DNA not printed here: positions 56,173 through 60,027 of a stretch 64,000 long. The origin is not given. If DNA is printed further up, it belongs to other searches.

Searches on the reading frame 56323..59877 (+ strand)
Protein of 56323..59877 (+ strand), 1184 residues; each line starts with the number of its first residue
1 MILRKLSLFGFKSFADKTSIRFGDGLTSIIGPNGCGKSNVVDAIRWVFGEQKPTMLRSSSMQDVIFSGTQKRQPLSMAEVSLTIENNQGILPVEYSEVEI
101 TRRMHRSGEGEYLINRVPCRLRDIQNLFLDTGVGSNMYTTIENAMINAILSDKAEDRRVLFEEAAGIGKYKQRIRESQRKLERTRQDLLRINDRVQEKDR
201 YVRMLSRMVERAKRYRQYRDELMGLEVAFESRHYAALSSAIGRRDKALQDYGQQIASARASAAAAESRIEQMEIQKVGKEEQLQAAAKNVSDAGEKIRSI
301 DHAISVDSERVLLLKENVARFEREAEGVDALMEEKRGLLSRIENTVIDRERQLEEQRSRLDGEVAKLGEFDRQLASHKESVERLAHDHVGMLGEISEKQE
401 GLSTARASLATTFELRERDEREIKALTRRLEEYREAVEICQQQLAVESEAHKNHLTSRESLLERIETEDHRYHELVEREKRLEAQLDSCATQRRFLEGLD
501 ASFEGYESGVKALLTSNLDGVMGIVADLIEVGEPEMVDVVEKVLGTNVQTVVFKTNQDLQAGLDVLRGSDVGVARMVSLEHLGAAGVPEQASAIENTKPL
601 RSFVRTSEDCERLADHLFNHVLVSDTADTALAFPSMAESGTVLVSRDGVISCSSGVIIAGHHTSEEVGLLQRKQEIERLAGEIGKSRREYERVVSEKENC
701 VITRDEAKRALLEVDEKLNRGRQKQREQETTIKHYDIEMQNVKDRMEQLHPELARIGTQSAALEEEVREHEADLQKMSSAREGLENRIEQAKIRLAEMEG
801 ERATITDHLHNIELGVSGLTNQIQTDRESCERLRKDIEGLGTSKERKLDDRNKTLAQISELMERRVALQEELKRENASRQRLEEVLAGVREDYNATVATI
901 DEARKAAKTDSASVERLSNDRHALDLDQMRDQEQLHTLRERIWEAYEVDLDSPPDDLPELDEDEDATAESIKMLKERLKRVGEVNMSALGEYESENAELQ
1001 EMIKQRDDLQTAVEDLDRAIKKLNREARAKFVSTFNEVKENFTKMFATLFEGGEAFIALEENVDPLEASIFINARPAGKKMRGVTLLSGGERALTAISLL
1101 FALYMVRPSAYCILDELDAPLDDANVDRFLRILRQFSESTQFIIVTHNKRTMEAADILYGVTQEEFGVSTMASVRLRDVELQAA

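Call 89: search_protein_families(library=pfam, proteins=[window:56323-59877:+], max_evalue=0.0001)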
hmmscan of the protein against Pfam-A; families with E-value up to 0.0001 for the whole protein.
window:56323-59877:+ (1184 aa): 6 families
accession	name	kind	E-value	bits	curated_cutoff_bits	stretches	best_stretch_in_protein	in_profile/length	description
PF02463.25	SMC_N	-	1.9e-65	220.9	40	1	3-1169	2-219/220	RecF/RecN/SMC N terminal domain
PF06470.18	SMC_hinge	-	7.6e-15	55.8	22.5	1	519-632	2-114/116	SMC proteins Flexible Hinge Domain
PF13304.12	AAA_21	-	1.6e-12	48.5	27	1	26-55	1-26/304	AAA domain, putative AbiEii toxin, Type IV TA system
PF13476.12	AAA_23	-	2e-10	42.1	27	1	5-199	1-181/201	AAA domain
PF13175.12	AAA_15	-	2.5e-09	37.7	32.1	1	1-67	1-55/374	AAA ATPase domain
PF13555.12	AAA_29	-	9.9e-06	25.7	27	1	3-48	1-46/61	P-loop containing region of AAA domain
